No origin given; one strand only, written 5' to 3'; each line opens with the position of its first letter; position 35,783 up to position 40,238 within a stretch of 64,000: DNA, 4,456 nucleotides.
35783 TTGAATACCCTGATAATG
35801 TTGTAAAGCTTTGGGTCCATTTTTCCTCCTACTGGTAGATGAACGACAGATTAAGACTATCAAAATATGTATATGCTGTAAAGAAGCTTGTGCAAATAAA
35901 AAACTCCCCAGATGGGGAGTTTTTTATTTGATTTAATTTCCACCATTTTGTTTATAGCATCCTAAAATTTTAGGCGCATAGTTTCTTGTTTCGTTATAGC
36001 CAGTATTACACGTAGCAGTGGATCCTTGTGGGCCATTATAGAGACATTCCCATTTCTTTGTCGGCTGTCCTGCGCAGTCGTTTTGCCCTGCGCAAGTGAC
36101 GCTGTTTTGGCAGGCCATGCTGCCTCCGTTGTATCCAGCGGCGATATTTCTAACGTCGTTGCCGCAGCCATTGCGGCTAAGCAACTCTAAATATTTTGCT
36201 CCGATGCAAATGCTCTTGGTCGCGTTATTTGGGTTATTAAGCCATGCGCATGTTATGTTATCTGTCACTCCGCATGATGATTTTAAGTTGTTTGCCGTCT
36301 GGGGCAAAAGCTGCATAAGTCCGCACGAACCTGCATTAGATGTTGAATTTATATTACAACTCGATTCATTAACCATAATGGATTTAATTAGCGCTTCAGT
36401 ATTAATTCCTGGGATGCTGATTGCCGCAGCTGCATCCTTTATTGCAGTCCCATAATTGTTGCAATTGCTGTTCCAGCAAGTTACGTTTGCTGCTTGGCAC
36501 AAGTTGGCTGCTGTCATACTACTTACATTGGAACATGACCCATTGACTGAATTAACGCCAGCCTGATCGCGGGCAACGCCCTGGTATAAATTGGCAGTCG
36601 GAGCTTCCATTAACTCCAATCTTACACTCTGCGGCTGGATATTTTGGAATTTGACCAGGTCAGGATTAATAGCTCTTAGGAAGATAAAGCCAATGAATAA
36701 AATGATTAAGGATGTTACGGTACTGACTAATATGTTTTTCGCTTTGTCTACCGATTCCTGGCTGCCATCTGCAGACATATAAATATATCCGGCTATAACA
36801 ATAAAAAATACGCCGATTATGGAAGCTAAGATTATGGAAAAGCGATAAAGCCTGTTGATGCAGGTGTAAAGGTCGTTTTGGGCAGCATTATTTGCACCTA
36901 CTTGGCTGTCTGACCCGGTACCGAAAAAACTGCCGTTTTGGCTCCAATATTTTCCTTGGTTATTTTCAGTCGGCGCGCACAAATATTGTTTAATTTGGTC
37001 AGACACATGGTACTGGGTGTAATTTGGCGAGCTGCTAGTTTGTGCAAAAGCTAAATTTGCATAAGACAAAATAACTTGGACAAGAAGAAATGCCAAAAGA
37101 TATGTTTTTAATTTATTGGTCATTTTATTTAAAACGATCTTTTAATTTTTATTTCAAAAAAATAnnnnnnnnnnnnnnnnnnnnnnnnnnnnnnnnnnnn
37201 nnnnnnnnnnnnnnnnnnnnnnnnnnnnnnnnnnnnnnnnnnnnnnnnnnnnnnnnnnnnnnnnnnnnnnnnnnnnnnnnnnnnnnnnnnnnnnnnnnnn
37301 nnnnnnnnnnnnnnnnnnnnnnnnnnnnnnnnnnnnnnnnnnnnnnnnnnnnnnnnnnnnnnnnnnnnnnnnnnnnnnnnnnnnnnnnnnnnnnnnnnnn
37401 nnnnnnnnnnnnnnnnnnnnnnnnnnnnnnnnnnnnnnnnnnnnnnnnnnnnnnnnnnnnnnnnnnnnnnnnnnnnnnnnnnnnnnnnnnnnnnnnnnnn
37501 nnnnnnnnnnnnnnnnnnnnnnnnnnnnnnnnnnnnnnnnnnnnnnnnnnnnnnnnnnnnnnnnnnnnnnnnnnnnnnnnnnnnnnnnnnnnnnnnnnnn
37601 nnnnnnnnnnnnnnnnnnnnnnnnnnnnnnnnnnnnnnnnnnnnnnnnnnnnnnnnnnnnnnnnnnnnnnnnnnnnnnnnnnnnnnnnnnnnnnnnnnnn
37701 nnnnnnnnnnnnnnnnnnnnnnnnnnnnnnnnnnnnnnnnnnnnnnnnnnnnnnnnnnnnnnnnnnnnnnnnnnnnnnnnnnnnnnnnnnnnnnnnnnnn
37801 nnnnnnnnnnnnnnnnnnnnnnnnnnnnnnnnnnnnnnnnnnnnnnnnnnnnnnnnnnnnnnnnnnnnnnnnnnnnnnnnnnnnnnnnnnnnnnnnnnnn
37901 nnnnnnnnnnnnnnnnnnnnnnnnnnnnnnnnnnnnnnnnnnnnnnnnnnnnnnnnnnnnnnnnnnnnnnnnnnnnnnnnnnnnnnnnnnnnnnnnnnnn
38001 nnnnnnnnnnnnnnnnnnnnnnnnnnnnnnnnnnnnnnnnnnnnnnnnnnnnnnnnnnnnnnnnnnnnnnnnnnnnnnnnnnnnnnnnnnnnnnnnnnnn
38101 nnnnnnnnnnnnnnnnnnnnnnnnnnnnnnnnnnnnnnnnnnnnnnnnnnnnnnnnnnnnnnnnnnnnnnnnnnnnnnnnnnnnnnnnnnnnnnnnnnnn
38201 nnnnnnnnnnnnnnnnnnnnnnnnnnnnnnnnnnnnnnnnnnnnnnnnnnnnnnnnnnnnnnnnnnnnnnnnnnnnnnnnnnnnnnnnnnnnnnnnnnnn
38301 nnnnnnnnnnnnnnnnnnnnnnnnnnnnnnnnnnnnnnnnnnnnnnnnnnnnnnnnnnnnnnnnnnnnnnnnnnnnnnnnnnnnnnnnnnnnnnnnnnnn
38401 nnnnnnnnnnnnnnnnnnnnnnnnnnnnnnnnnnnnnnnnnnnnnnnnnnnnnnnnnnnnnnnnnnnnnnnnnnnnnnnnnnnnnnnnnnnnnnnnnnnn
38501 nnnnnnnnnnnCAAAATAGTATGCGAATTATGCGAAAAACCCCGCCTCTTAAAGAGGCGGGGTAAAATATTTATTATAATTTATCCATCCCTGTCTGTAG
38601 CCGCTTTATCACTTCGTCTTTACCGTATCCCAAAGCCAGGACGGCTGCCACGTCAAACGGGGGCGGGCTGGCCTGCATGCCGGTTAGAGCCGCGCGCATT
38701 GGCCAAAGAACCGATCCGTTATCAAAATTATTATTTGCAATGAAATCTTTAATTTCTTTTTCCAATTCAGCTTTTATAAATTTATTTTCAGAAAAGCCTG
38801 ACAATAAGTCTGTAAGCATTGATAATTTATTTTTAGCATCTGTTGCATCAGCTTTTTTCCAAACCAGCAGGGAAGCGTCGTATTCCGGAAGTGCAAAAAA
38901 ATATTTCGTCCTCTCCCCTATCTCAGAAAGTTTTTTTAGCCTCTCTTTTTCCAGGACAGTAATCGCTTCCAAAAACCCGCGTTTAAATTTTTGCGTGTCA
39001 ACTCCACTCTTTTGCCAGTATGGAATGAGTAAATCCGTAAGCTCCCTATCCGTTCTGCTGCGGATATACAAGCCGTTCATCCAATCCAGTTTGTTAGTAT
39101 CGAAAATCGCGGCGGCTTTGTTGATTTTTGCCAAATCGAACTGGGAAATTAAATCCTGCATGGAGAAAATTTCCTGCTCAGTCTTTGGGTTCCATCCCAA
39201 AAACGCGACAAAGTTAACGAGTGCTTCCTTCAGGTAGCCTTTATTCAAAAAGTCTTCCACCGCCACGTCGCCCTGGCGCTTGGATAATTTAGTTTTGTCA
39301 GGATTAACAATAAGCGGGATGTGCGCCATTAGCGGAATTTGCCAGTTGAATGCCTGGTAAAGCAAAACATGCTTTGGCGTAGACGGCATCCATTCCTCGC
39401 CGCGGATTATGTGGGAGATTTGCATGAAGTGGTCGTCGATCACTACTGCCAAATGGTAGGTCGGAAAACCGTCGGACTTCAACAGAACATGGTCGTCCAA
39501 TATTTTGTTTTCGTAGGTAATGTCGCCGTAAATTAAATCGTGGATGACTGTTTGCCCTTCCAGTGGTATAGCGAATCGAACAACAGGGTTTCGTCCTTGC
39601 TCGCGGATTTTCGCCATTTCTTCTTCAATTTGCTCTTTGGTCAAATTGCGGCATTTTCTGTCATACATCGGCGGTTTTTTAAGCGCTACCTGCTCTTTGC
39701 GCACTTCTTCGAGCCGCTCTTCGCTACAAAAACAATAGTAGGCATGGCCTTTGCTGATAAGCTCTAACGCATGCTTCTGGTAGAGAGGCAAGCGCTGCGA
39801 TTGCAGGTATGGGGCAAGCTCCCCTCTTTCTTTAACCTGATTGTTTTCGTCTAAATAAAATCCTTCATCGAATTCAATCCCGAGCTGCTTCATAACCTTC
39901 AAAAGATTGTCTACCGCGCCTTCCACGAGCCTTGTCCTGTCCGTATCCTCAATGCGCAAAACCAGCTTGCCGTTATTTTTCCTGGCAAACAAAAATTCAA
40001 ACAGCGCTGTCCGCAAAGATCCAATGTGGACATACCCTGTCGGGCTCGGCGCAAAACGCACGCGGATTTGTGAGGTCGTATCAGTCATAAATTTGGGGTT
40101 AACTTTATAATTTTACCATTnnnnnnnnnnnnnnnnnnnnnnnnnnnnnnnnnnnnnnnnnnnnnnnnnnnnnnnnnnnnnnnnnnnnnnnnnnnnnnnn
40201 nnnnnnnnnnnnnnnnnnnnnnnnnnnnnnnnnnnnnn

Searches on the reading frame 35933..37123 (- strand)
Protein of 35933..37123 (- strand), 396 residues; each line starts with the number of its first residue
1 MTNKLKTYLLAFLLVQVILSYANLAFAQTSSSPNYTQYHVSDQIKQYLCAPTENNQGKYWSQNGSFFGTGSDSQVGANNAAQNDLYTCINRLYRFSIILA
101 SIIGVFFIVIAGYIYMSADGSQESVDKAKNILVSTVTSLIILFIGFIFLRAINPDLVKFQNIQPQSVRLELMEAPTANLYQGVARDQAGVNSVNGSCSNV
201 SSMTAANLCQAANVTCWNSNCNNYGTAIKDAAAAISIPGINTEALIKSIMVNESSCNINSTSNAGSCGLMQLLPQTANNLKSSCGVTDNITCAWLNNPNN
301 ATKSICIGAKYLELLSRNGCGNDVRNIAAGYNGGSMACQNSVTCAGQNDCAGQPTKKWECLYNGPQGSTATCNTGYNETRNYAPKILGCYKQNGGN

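Call 8: search_protein_families(library=pfam, proteins=[window:35933-37123:-], max_evalue=0.001)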
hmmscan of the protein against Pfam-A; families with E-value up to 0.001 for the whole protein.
window:35933-37123:- (396 aa): 2 families
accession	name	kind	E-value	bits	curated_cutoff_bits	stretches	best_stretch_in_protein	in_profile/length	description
PF01464.25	SLT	-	8.9e-15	54.7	21.3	1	243-342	14-105/117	Transglycosylase SLT domain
PF18895.5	T4SS_pilin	-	8.9e-06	26.1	26.6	1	83-143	3-62/71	Type IV secretion system pilin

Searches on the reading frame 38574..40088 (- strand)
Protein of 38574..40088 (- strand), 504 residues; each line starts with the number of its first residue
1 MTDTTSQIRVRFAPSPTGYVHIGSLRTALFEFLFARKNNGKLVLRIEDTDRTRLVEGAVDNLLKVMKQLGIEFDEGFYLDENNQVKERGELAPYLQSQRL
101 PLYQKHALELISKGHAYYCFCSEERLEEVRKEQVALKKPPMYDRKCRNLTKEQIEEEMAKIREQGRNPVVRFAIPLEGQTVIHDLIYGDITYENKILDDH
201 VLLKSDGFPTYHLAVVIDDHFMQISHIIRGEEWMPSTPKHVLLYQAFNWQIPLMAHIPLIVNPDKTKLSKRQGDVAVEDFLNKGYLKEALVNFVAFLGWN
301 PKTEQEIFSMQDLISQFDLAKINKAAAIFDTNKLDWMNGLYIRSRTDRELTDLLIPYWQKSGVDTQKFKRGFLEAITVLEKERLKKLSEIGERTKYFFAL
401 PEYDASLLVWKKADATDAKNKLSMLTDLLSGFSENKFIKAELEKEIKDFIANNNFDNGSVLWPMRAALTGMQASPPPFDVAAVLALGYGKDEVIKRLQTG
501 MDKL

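Call 8: search_protein_families(library=pfam, proteins=[window:38574-40088:-], max_evalue=0.001)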
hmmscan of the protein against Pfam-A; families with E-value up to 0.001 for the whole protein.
window:38574-40088:- (504 aa): 2 families
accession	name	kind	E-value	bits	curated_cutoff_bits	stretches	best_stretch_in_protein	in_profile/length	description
PF00749.27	tRNA-synt_1c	-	1.5e-103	346.5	23.4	1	7-336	1-314/314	tRNA synthetases class I (E and Q), catalytic domain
PF19269.4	Anticodon_2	-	5.2e-25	88.9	23.6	1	349-500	1-140/141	Anticodon binding domain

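Call 47: find_related_loci(query=window:38574-40088:-, collection=genome_contigs, flank=1000)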
Query window:38574-40088:- (504 aa) in genome_contigs; peptide patterns used: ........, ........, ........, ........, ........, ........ (x = any residue, [..] = any of these).
522 stretches matched a pattern; 238 encode a relative of the query (tblastn E <= 1e-3); the best 80 are kept; 80 distinct loci.
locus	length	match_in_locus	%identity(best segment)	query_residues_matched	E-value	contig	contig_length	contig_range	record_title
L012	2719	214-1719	74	8-504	0e+0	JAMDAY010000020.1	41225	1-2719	MAG: Patescibacteria group bacterium isolate FK_Sedi_B_Bin.235 NODE_2566_length_41225_cov_33.8501, whole genome shotgun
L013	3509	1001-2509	70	1-504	0e+0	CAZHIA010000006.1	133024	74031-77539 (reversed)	MAG TPA_asm: uncultured Candidatus Saccharibacteria bacterium isolate SRP257259_co1_13 genome assembly, contig: NODE_103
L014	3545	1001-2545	68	1-504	0e+0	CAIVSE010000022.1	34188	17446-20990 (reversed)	Candidatus Doudnabacteria bacterium isolate MJ-time_bin-3275 genome assembly, contig: bin-3275:22/93, whole genome shotg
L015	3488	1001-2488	69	9-504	0e+0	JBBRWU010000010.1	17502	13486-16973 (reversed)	MAG: Candidatus Doudnabacteria bacterium isolate La4_metabat2.076 La4_metabat2.076_K_1293214_L_17502_cov_12.3163, whole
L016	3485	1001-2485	67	8-504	0e+0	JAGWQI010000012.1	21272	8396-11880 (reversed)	MAG: Patescibacteria group bacterium isolate REEB3 contig-150_3079, whole genome shotgun sequence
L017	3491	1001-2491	66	8-504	0e+0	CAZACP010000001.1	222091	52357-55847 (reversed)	MAG TPA_asm: uncultured Candidatus Saccharibacteria bacterium isolate SRP135725_co1_375 genome assembly, contig: NODE_9_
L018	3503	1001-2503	65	4-504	0e+0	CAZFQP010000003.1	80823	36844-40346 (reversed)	MAG TPA_asm: uncultured Candidatus Saccharibacteria bacterium isolate SRP278252_co1_731 genome assembly, contig: NODE_33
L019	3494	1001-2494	64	1-498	0e+0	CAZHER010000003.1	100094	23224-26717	MAG TPA_asm: uncultured Candidatus Saccharibacteria bacterium isolate binchicken_co326_173 genome assembly, contig: NODE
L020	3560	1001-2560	65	1-504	0e+0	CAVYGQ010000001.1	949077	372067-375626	MAG: Candidatus Doudnabacteria bacterium isolate MFD03726.bin.1.74 genome assembly, contig: contig_17402, whole genome s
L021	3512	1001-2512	64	1-504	0e+0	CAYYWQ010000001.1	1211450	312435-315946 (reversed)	MAG TPA_asm: uncultured Candidatus Saccharibacteria bacterium isolate SRP292972_co1_95 genome assembly, contig: NODE_2_l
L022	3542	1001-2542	66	1-504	0e+0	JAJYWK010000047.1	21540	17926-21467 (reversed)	MAG: bacterium isolate FK3.bin112 NODE_4804_length_21540_cov_2.879793, whole genome shotgun sequence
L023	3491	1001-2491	65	8-504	0e+0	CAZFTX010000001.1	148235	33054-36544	MAG TPA_asm: uncultured Candidatus Saccharibacteria bacterium isolate SRP342105_co1_257 genome assembly, contig: NODE_11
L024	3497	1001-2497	65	8-504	0e+0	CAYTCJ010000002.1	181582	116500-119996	MAG TPA_asm: uncultured Candidatus Saccharibacteria bacterium isolate SRP257259_co1_173 genome assembly, contig: NODE_51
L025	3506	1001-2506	65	4-504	0e+0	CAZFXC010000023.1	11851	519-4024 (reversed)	MAG TPA_asm: uncultured Candidatus Saccharibacteria bacterium isolate SRP342105_co2_51 genome assembly, contig: NODE_576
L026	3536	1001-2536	63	5-504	0e+0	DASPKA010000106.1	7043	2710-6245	MAG TPA_asm: Patescibacteria group bacterium isolate SMAG_U12024 k141_1148868, whole genome shotgun sequence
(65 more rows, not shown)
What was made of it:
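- The host belongs to CPR, a group known from outside knowledge to include episymbionts (call 47).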
